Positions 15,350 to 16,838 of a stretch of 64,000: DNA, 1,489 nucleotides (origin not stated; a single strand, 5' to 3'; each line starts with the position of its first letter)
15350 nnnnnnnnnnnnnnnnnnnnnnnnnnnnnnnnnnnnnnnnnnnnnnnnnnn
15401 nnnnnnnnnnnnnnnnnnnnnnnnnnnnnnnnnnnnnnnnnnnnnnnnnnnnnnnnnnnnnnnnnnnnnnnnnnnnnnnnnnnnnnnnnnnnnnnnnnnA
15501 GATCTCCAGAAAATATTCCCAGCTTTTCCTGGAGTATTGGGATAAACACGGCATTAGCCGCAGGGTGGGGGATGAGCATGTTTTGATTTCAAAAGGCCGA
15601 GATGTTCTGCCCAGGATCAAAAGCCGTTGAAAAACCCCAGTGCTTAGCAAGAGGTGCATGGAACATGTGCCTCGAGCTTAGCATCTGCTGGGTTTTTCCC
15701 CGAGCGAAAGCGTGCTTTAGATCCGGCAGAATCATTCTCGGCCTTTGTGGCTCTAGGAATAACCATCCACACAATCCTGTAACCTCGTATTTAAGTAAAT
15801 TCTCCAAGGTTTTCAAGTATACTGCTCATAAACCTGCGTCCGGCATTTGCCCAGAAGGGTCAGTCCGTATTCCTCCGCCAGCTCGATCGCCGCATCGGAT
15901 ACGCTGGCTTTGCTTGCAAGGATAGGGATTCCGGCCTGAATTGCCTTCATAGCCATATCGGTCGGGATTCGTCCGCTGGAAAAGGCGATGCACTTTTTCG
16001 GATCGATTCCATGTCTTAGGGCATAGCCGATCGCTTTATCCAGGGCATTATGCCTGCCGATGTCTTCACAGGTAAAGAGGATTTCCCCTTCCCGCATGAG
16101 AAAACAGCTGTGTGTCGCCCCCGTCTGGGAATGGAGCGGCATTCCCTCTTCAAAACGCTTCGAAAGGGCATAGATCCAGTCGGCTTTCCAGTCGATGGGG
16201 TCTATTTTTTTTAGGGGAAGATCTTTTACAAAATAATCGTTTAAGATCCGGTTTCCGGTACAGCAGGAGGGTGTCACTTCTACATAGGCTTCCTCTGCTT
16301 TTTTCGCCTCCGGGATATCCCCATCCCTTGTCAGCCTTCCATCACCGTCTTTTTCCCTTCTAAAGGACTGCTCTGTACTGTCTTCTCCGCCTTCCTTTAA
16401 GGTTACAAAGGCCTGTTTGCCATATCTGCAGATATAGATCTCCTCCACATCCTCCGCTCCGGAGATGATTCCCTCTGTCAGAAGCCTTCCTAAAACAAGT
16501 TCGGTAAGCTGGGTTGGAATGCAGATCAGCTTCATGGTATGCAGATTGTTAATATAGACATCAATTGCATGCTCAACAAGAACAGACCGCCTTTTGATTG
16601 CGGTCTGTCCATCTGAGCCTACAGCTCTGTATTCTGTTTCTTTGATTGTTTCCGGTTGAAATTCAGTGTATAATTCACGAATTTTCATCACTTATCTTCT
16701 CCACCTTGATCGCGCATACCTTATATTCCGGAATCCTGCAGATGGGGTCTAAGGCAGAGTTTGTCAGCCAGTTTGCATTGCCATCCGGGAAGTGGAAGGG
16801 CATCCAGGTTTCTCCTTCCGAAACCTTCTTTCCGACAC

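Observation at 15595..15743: A 149-nt long-hairpin repeat is fused to selB and supplies its last 11 codons and stop codon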

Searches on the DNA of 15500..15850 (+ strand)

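Call 20: search_rna_families(source=window, start=15500, end=15850, threshold=evalue, max_evalue=10)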
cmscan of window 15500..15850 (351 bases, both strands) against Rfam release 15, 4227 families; matches with E-value up to 10: 4.
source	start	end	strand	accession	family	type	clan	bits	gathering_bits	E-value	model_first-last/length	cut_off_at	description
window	15635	15700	+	RF00992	mir-593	Gene; miRNA;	-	14.7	100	2.7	1-100/100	no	mir-593 microRNA precursor family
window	15515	15537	-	RF01923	mir-711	Gene; miRNA;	-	13.6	68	6.5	25-47/69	no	mir-711 microRNA precursor family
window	15666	15695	+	RF00651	mir-221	Gene; miRNA;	-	11.3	46.6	9.2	1-84/84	no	mir-221 microRNA precursor family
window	15593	15732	+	RF01946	KCNQ1OT1_1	Gene; lncRNA;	-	10.6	70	0.079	332-464/464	no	KCNQ1 overlapping transcript 1 conserved region 1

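Call 33: search_dna_similar(query=window:15585-15755:+, collection=plasmids, mode=distant, max_evalue=0.01)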
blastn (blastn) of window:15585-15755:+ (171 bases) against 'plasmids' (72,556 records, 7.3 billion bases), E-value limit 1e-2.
No match.

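Call 34: search_dna_similar(query=window:15585-15755:+, collection=phages, mode=distant, max_evalue=0.01)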
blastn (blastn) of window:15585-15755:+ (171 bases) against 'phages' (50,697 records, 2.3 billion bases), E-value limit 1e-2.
No match.
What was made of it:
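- On MITE (miniature inverted-repeat transposable element): No match in the phage or plasmid collections (calls 33, 34).
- Tried and rejected: blastn against plasmids and phages: nothing (calls 33, 34).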

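Call 39: build_rna_model(alignment_id=A3)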
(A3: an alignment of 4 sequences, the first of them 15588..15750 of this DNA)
Model R1 built from alignment A3 (4 sequences, 248 columns); structure: RNAalifold consensus.
model positions 163; base pairs 65; branch points 1; effective number of sequences 0.55; information 0.589 bits per position. Calibrated on 0.2 Mb of random sequence (short: E-values are rough).
structure used (alignment columns):
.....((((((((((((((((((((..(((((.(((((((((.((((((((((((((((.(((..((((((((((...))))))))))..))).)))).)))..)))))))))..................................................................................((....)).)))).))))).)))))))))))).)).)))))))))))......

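Call 40: search_with_rna_model(model_id=R1, sources=[window, L001, L003], max_evalue=10, filters=default)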
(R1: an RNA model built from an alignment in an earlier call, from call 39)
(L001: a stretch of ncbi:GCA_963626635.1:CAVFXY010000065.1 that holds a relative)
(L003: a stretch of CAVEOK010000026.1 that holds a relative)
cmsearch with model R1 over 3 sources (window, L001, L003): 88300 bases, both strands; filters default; matches with E-value up to 10: 10.
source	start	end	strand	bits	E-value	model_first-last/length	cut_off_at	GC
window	15588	15750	+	186.6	2.5e-45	1-163/163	no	0.52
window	56263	56425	-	185.8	4.1e-45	1-163/163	no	0.48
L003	1920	2083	-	177.3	5.8e-43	1-163/163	no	0.41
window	41897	42140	-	161.2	7.3e-39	1-163/163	no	0.51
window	56263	56425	+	41.5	2.2e-08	1-163/163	no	0.48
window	15588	15750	-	39.6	6.4e-08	1-163/163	no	0.52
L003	1920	2083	+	36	5.4e-07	1-163/163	no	0.41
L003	2435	2507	-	35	9.7e-07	1-163/163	no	0.34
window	62371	62418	-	34.1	1.6e-06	1-163/163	no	0.44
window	42003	42142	+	30.5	1.3e-05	1-163/163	no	0.49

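Call 47: search_with_rna_model(model_id=R1, source=L001, start=6700, end=7100, max_evalue=10, filters=off, show_alignments=3)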
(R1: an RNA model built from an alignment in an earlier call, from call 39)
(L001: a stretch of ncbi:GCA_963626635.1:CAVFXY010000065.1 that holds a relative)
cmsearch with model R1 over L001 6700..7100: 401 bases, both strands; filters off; matches with E-value up to 10: 10.
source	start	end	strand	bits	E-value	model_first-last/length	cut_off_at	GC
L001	6999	7051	+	9.4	0.014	51-101/163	no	0.53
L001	6901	6931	-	5.6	0.13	1-163/163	no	0.39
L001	6741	6764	-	3.4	0.47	1-163/163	no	0.38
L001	6901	6931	+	3.4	0.48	1-163/163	no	0.39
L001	6741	6764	+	2.6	0.76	1-163/163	no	0.38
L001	6773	6791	-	0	3.5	1-163/163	no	0.47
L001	6822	6853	+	-0.3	4.3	1-163/163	no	0.44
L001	6975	7004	-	-1.4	7.9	1-163/163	no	0.5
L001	6822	6853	-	-1.5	8.2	1-163/163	no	0.44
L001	7041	7081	-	-1.7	9.6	1-163/163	no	0.41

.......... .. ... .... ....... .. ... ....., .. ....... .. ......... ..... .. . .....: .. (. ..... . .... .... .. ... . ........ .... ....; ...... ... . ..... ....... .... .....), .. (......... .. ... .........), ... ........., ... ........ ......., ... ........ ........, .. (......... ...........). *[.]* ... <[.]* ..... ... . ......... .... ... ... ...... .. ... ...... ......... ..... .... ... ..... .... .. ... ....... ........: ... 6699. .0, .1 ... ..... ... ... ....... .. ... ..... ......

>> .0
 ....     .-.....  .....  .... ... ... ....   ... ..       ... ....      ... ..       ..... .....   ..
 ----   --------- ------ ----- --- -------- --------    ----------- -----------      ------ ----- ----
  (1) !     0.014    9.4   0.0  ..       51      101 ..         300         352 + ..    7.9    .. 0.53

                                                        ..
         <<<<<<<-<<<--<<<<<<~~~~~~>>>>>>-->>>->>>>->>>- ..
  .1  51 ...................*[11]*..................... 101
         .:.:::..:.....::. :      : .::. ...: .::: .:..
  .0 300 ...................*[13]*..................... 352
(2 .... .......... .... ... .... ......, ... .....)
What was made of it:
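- A covariance-model search of that spacer scores only 5.6 bits (call 47).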

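Call 55: search_with_rna_model(model_id=R1, sources=[L004, L005, L006, L007, L008, L009, L010], max_evalue=1, filters=default)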
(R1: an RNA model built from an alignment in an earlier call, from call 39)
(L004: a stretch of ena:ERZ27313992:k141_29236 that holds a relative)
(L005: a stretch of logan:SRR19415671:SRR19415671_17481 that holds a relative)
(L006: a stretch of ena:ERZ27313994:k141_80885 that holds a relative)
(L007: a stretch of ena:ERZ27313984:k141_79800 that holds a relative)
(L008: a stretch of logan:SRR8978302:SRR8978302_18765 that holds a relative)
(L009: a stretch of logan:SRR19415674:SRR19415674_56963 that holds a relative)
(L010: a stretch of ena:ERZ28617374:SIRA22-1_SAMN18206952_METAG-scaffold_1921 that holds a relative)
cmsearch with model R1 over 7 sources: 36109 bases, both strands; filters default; matches with E-value up to 1: 0.
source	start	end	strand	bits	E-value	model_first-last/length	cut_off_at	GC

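Call 61: search_with_rna_model(model_id=R1, sources=[L011, L012, L013, L014, L015, L018, L020, L021, L022, L023, L024], max_evalue=1, filters=default)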
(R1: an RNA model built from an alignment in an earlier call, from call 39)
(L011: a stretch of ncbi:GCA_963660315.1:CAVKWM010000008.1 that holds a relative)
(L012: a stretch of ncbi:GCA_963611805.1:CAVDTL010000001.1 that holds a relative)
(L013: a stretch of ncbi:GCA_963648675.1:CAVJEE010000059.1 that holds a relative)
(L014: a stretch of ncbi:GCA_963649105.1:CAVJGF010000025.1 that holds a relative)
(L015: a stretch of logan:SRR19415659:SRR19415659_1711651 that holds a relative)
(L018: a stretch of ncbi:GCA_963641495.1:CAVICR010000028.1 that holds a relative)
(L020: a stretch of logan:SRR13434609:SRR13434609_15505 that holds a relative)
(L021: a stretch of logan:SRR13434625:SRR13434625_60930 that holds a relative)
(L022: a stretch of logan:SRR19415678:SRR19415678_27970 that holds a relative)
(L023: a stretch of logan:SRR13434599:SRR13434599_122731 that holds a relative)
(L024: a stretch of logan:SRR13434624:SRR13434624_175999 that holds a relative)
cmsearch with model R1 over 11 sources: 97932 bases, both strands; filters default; matches with E-value up to 1: 8.
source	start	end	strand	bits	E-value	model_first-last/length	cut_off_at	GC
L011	10654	10821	+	80.8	2.4e-18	1-163/163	no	0.5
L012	10654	10821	+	80.3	3.1e-18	1-163/163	no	0.48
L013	10654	10821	+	80.3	3.1e-18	1-163/163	no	0.48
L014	10654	10821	+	80.3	3.1e-18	1-163/163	no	0.48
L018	3134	3301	+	80.3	3.1e-18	1-163/163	no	0.48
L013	6076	6210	-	78.8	7.6e-18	1-163/163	no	0.5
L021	3139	3172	+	16.8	0.046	1-34/163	3'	0.44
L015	746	781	+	13.7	0.28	1-163/163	no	0.44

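Call 76: search_with_rna_model(model_id=R1, sources=[L030, L031, L032, L033, L034, L025, L026, L027, L028, L029], max_evalue=1, filters=default)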
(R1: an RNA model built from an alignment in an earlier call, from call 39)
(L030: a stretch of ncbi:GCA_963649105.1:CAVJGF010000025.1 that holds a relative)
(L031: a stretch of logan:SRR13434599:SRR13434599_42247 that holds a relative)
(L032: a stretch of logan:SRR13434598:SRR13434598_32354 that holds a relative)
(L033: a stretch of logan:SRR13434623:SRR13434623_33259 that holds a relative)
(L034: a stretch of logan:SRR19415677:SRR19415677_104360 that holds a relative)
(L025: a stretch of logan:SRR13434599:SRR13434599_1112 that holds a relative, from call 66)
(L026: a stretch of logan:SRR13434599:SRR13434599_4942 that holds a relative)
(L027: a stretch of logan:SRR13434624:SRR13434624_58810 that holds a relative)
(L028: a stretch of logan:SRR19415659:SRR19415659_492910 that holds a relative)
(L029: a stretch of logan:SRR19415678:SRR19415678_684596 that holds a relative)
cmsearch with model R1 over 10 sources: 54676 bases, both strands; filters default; matches with E-value up to 1: 5.
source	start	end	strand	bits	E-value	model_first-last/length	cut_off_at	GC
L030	6094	6256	+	185.8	2.5e-45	1-163/163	no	0.48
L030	6094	6256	-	41.5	1.3e-08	1-163/163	no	0.48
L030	95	142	+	34.1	1e-06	1-163/163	no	0.44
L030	20476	20552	+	24.8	0.00023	1-85/163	3'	0.48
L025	2963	2990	-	11.6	0.52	136-163/163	5'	0.57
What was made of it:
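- Copies C and mini are identical in another genome (call 76).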

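Call 90: search_with_rna_model(model_id=R1, source=window, max_evalue=5, filters=off)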
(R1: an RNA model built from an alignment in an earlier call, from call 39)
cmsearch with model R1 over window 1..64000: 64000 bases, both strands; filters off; matches with E-value up to 5: 37.
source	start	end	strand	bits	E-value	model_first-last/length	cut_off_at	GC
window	15588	15750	+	186.6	1.8e-45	1-163/163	no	0.52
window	56263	56425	-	185.7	3e-45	1-163/163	no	0.48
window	41897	42140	-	161.2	5.4e-39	1-163/163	no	0.51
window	56263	56425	+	42.1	1.1e-08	1-163/163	no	0.48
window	15588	15750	-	40.1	3.5e-08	1-163/163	no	0.52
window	62371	62418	-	34.1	1.2e-06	1-163/163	no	0.44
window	42003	42143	+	31.5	5.3e-06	1-163/163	no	0.48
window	38592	38639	+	15.4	0.066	1-163/163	no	0.44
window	62371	62418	+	15.2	0.075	1-163/163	no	0.44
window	11917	11961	+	15.2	0.077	1-163/163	no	0.47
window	11918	11960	-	14.4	0.12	1-163/163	no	0.47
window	38593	38638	-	14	0.16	1-163/163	no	0.43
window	52536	52569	-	12.9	0.29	1-163/163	no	0.38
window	30825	30867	+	12.8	0.3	1-163/163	no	0.42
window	37092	37138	-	12.8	0.3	1-163/163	no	0.4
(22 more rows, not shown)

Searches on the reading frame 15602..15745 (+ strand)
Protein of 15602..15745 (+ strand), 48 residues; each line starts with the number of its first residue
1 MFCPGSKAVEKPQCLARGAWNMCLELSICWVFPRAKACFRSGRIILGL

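Call 32: find_homologous_proteins(query=window:15602-15745:+, max_evalue=10)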
Query seq(48 aa): no candidate shares three 5-residue words with the query. No homologue found.
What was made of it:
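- Tried and rejected: Protein search with the peptide from the element's open frame, hoping for spurious gene calls: nothing (call 32).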

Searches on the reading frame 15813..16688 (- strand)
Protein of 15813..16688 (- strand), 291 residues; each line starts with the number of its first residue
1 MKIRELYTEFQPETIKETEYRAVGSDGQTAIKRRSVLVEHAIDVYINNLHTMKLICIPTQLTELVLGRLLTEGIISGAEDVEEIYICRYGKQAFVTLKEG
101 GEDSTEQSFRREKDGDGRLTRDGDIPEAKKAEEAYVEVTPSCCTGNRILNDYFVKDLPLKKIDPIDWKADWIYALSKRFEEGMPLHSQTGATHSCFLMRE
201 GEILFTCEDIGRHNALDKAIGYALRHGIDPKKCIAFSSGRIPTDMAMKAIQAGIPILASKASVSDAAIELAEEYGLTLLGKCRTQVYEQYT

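Call 66: find_encoding_contigs(protein=window:15813-16688:-, flank=10000, max_places=10)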
Protein window:15813-16688:- (291 aa): 1 contig read that carries it; 1 place shown.
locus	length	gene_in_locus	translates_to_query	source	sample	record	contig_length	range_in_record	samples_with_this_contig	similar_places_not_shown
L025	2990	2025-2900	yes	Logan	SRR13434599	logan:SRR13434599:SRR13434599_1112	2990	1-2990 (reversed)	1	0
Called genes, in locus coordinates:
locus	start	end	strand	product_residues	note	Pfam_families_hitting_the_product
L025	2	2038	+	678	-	?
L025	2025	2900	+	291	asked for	PF02634:FdhD-NarQ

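Call 86: search_protein_families(library=pfam, proteins=[window:15813-16688:-])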
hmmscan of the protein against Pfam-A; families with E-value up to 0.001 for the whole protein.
window:15813-16688:- (291 aa): 1 family
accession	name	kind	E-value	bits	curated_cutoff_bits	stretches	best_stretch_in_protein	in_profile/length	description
PF02634.21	FdhD-NarQ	-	4.3e-57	194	27.2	1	38-291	2-231/237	FdhD/NarQ family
